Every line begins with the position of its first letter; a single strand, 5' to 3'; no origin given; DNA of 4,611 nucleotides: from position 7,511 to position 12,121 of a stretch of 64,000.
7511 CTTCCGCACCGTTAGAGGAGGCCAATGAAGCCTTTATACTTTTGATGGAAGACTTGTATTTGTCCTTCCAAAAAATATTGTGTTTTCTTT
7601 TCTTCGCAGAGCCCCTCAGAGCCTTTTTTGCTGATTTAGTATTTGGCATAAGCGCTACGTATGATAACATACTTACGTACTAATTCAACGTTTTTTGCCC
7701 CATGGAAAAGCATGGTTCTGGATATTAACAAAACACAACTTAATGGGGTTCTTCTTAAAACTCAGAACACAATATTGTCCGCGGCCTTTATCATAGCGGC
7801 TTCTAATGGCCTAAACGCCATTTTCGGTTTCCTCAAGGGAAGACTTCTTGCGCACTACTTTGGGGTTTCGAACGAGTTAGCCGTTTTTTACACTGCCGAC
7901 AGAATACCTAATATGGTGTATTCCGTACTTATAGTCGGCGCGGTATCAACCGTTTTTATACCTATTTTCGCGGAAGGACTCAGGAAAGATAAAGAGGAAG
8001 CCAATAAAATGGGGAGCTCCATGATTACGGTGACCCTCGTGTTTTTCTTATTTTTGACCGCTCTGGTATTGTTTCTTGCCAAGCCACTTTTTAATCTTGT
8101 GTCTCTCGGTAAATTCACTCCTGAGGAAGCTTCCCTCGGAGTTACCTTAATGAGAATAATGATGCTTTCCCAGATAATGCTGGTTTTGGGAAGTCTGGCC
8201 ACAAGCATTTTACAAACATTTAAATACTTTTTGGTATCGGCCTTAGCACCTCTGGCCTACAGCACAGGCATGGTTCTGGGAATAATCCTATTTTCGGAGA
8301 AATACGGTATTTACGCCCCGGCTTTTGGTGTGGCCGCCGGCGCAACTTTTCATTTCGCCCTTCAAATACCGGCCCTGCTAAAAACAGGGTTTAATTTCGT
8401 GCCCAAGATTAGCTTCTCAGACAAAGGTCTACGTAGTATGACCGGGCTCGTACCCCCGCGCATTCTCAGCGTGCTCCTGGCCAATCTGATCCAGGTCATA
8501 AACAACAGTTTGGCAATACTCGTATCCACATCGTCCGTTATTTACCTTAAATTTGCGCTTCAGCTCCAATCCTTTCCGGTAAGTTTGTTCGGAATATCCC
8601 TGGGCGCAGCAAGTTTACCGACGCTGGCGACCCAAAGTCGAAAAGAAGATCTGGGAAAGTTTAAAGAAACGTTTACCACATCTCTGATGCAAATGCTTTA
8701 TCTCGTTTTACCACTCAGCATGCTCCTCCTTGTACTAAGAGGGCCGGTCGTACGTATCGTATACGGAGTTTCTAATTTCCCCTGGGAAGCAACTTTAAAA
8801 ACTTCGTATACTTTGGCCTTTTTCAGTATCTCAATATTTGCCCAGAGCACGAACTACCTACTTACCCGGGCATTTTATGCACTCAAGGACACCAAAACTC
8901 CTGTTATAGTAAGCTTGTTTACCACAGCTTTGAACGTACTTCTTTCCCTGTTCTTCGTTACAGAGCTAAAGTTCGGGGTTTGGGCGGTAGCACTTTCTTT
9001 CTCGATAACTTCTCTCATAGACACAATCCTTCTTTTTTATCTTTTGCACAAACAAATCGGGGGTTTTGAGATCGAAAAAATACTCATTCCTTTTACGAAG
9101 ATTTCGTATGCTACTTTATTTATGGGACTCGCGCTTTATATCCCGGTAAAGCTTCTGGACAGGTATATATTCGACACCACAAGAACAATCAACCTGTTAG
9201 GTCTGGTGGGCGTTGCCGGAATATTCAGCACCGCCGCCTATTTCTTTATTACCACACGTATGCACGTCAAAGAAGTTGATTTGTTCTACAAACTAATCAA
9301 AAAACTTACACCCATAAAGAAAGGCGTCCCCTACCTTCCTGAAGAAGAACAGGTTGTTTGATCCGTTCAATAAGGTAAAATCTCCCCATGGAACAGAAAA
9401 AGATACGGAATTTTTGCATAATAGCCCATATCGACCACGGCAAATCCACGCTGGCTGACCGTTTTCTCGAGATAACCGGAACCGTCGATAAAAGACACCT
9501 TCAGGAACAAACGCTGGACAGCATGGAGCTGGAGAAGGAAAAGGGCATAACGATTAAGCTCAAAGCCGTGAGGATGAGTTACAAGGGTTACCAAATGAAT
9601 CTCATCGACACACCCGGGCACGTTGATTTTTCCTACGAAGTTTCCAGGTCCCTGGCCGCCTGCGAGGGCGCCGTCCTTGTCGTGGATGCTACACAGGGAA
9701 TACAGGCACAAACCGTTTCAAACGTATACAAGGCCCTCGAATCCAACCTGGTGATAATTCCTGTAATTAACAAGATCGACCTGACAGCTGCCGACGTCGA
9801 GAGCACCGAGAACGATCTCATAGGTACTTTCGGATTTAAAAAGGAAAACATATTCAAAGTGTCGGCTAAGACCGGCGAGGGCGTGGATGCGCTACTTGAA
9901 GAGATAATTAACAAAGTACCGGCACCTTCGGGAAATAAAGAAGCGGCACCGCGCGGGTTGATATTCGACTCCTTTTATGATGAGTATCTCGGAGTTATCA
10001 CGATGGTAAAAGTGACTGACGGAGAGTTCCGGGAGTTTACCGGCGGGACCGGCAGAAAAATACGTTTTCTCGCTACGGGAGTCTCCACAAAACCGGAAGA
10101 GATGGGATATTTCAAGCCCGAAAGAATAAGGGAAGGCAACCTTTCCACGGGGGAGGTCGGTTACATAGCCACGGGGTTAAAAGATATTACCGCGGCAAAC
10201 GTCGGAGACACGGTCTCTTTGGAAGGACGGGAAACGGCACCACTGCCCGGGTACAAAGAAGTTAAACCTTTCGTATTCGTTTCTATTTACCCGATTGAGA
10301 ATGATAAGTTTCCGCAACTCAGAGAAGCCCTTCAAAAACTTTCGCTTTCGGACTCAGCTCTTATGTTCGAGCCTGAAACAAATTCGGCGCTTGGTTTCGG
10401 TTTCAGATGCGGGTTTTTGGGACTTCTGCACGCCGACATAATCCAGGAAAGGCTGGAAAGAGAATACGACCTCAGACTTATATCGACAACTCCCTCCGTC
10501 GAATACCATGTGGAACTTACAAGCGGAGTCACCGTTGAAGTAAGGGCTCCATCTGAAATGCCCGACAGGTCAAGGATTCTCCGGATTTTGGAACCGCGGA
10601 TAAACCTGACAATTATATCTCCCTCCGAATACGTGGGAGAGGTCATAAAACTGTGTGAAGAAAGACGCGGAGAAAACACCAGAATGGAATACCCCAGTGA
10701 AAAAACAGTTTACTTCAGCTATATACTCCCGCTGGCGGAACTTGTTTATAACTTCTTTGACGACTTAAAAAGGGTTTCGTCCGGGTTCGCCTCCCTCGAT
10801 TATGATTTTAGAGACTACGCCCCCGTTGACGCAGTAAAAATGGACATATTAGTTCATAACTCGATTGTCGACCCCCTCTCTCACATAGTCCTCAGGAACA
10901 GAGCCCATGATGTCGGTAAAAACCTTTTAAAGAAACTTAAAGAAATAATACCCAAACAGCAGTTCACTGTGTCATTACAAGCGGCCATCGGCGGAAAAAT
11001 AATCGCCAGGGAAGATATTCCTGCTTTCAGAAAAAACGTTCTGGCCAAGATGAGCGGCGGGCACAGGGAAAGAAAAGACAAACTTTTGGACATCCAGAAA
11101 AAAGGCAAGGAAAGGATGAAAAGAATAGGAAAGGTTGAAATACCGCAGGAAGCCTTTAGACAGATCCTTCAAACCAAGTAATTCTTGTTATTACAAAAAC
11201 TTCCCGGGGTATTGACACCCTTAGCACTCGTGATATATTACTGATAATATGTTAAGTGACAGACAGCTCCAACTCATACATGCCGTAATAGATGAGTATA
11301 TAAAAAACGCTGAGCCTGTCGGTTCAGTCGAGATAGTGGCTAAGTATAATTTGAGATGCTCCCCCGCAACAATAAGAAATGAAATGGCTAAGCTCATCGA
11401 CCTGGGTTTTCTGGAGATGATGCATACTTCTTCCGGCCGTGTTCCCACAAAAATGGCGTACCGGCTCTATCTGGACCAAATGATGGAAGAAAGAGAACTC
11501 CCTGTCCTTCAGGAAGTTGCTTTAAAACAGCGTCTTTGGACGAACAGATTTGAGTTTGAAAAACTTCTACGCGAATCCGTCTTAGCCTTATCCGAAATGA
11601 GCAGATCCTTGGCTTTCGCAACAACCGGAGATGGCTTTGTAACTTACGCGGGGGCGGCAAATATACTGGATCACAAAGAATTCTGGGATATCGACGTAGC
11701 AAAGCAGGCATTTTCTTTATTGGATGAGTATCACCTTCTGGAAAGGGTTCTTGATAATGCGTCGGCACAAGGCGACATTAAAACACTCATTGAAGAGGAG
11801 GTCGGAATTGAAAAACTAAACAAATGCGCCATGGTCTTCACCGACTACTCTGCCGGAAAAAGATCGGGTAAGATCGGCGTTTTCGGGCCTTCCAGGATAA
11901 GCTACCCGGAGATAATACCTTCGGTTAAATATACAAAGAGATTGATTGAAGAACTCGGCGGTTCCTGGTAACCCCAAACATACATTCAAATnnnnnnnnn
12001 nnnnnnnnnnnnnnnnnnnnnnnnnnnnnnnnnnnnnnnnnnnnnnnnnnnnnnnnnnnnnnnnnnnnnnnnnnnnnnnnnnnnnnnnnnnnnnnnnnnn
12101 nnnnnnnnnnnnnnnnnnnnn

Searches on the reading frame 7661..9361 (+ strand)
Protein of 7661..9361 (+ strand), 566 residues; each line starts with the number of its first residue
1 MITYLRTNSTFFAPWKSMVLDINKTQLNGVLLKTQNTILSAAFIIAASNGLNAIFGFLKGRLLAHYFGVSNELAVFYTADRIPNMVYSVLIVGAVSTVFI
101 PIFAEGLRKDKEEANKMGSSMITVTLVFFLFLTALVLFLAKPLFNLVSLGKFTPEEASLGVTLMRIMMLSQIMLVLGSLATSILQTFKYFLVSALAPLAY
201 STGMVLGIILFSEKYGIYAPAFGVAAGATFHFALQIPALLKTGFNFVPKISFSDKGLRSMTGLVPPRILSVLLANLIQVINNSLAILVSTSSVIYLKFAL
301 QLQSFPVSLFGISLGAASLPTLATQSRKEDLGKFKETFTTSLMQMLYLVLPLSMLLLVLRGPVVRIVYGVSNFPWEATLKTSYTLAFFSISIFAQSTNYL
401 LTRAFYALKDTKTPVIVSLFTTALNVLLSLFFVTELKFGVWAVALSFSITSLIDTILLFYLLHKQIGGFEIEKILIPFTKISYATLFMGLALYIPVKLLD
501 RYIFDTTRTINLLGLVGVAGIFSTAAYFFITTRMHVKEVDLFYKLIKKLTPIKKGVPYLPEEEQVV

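Call 34: search_protein_families(library=pfam, proteins=[window:7661-9361:+], max_evalue=0.001)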
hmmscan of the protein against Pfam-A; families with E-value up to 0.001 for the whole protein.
window:7661-9361:+ (566 aa): 2 families
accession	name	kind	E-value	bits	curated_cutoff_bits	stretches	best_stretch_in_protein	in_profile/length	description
PF03023.19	MurJ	-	2.1e-79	267.7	27.4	1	63-495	1-432/451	Lipid II flippase MurJ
PF01554.23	MatE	-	4.9e-07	30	24.9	1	266-429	1-159/161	MatE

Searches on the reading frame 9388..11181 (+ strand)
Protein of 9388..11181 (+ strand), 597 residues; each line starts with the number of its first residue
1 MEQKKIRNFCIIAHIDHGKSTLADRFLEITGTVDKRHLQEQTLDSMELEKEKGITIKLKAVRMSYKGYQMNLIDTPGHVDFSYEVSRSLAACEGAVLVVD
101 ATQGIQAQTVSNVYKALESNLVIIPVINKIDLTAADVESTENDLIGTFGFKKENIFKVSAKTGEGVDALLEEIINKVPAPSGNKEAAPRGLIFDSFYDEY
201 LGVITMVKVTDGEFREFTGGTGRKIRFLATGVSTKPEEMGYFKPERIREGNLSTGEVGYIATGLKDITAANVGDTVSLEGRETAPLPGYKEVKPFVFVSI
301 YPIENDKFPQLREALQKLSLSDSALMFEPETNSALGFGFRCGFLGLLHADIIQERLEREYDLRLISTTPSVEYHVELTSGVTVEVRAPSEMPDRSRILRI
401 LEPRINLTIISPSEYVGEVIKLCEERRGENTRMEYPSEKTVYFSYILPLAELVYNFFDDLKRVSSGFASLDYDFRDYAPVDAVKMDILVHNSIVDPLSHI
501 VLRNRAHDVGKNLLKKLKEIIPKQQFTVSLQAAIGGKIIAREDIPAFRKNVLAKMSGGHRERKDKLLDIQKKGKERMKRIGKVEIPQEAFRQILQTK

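Call 34: search_protein_families(library=pfam, proteins=[window:9388-11181:+], max_evalue=0.001)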
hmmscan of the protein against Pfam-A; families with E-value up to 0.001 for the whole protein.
window:9388-11181:+ (597 aa): 9 families
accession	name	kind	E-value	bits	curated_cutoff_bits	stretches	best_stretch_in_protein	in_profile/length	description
PF00009.33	GTP_EFTU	-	2.1e-57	194.2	26.5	1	4-178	1-187/188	Elongation factor Tu GTP binding domain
PF06421.17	LepA_C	-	7.1e-40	135.9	29.7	1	490-595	2-107/107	GTP-binding protein LepA C-terminus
PF00679.30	EFG_C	-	4.7e-21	75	27.9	1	399-487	1-88/89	Elongation factor G C-terminus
PF01926.29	MMR_HSR1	-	2.1e-06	28.3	21.9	1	16-129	9-113/113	50S ribosome-binding GTPase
PF00071.28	Ras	-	3.7e-06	27.1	21.6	1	53-177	33-160/162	Ras family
PF14492.12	EFG_III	-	0.00017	22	27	1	293-364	3-71/75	Elongation Factor G, domain III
PF10662.15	PduV-EutP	-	0.00021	21.6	21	1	68-172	36-140/143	Ethanolamine utilisation - propanediol utilisation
PF02421.24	FeoB_N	-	0.00088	19.3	27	0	53-173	32-156/156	Ferrous iron transport protein B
PF19275.4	HflX_C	-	0.00099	19.6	26.4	0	151-177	8-34/102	HflX C-terminal domain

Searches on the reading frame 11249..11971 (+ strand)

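Call 34: search_protein_families(library=pfam, proteins=[window:11249-11971:+], max_evalue=0.001)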
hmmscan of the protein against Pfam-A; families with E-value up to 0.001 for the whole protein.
window:11249-11971:+ (240 aa): 2 families
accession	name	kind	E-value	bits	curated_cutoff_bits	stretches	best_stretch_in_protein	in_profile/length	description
PF01628.27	HrcA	-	2.5e-18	67.3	22.2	1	75-223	78-215/215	HrcA protein C terminal domain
PF03444.21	HrcA_DNA-bdg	-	1e-05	25.5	21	1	1-73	1-72/79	Winged helix-turn-helix transcription repressor, HrcA DNA-binding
